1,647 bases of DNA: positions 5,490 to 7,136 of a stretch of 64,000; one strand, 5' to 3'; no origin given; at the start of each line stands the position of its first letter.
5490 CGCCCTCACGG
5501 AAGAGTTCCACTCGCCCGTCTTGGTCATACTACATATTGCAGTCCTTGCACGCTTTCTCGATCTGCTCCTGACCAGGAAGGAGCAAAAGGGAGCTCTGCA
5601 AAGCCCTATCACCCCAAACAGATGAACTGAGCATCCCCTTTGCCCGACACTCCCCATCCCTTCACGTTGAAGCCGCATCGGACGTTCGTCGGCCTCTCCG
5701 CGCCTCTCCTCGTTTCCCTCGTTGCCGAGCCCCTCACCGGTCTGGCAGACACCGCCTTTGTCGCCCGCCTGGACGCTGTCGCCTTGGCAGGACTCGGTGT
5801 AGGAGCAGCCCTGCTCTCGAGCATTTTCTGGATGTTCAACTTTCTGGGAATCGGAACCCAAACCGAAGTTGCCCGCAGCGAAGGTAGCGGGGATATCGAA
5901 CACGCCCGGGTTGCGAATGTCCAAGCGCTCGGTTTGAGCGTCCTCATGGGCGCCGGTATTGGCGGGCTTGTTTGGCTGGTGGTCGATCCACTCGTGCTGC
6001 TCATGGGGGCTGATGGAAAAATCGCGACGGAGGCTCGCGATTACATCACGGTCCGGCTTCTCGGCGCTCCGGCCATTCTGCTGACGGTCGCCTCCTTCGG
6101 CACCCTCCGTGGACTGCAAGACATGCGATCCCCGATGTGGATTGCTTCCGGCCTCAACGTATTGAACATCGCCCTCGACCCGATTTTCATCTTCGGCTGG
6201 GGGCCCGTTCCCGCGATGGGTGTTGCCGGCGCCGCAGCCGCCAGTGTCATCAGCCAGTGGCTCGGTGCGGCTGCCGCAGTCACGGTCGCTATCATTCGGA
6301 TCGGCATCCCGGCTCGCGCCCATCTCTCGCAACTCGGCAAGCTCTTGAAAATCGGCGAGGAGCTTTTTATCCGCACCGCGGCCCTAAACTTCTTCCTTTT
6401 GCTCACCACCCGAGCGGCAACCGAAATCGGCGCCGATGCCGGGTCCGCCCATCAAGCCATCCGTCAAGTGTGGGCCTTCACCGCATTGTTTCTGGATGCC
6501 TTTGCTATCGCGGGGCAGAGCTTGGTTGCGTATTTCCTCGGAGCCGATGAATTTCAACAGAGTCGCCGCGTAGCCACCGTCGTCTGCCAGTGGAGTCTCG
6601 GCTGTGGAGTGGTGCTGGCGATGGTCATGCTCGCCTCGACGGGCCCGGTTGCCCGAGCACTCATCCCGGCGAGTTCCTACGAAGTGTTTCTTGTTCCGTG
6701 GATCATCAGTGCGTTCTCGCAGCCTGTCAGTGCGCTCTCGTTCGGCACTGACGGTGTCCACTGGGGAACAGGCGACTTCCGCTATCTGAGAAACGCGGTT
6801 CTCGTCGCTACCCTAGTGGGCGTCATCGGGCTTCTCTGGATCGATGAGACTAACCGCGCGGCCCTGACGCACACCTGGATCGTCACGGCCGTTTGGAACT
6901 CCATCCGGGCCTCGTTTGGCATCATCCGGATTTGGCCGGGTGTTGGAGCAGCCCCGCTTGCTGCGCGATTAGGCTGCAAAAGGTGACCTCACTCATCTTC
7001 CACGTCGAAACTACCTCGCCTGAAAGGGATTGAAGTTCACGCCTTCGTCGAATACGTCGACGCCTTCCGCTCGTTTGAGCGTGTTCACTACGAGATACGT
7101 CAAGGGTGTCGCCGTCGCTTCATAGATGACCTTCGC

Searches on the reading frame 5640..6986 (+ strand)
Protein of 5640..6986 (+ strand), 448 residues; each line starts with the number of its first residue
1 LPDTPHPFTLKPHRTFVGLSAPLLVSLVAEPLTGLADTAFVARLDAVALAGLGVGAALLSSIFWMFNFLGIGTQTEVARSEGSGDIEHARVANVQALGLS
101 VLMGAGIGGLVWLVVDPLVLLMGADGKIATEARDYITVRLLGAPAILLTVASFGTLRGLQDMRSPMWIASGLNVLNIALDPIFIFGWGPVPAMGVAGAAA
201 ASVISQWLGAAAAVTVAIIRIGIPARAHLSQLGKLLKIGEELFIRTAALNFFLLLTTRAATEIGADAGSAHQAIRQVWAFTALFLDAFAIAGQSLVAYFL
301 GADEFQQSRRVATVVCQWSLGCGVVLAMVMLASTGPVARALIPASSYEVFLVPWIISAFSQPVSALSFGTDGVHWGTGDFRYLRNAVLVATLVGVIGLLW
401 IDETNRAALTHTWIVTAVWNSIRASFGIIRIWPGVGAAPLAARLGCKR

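Call 10: find_encoding_contigs(protein=window:5640-6986:+, flank=3000, max_places=6)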
Protein window:5640-6986:+ (448 aa): 5 contigs read that carry it; 4 places shown.
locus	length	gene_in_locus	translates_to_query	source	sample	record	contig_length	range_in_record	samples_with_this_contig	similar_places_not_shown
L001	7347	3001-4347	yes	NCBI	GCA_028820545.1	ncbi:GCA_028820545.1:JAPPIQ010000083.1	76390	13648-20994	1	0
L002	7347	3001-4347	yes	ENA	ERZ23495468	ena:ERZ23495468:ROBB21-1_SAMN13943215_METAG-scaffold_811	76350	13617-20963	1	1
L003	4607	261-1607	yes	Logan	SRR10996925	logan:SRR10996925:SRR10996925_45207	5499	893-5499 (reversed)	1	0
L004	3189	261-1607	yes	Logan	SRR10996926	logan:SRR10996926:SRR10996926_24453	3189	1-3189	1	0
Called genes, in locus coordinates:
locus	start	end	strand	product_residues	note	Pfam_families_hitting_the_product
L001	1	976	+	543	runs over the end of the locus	PF00884:Sulfatase, PF01663:Phosphodiest (faint), PF16347:SGSH_C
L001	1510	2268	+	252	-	PF00072:Response_reg, PF04397:LytTR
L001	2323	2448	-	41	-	-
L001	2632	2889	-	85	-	-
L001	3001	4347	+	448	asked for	PF01554:MatE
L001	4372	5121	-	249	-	PF02592:Vut_1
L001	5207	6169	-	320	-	PF14100:DUF6807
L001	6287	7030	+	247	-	PF06452:CBM9_1, PF16011:CBM9_2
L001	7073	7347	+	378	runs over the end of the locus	PF13243:SQHop_cyclase_C (weak)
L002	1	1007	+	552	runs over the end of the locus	PF00884:Sulfatase, PF01663:Phosphodiest (faint), PF16347:SGSH_C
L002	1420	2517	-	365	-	PF13640:2OG-FeII_Oxy_3, PF13661:2OG-FeII_Oxy_4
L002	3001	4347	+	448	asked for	PF01554:MatE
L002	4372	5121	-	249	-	PF02592:Vut_1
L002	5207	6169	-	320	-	PF14100:DUF6807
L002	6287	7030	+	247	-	PF06452:CBM9_1, PF16011:CBM9_2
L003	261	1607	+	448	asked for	PF01554:MatE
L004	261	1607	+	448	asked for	PF01554:MatE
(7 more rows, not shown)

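Call 57: find_related_loci(query=window:5640-6986:+, collection=metagenome_contigs, flank=2500)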
Query window:5640-6986:+ (448 aa) in metagenome_contigs; peptide patterns used: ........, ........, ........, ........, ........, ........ (x = any residue, [..] = any of these).
222 stretches matched a pattern; 105 encode a relative of the query (tblastn E <= 1e-3); the best 80 are kept; 80 distinct loci.
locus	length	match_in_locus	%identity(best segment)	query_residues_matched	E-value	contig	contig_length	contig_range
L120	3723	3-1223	92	41-447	0e+0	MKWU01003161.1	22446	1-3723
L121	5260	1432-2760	76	1-443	0e+0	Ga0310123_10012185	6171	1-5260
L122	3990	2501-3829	76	1-443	0e+0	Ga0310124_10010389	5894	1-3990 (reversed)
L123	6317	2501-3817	74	5-443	0e+0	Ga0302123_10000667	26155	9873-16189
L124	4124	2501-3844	64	1-448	3e-173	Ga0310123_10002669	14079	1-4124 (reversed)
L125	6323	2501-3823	54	3-443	2e-151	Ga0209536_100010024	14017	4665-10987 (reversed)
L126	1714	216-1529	55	6-443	7e-161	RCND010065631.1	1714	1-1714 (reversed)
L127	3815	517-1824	54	6-441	4e-152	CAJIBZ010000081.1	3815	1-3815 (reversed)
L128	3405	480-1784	53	6-440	4e-152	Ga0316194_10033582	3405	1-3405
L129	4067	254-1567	57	6-443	9e-146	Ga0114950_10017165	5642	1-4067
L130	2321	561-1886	55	1-440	5e-154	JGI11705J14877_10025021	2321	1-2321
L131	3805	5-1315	54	3-439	9e-149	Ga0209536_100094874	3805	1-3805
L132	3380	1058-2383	55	1-440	3e-150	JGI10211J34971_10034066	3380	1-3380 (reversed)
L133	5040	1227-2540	52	3-440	3e-144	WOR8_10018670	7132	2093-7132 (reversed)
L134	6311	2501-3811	52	3-439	7e-144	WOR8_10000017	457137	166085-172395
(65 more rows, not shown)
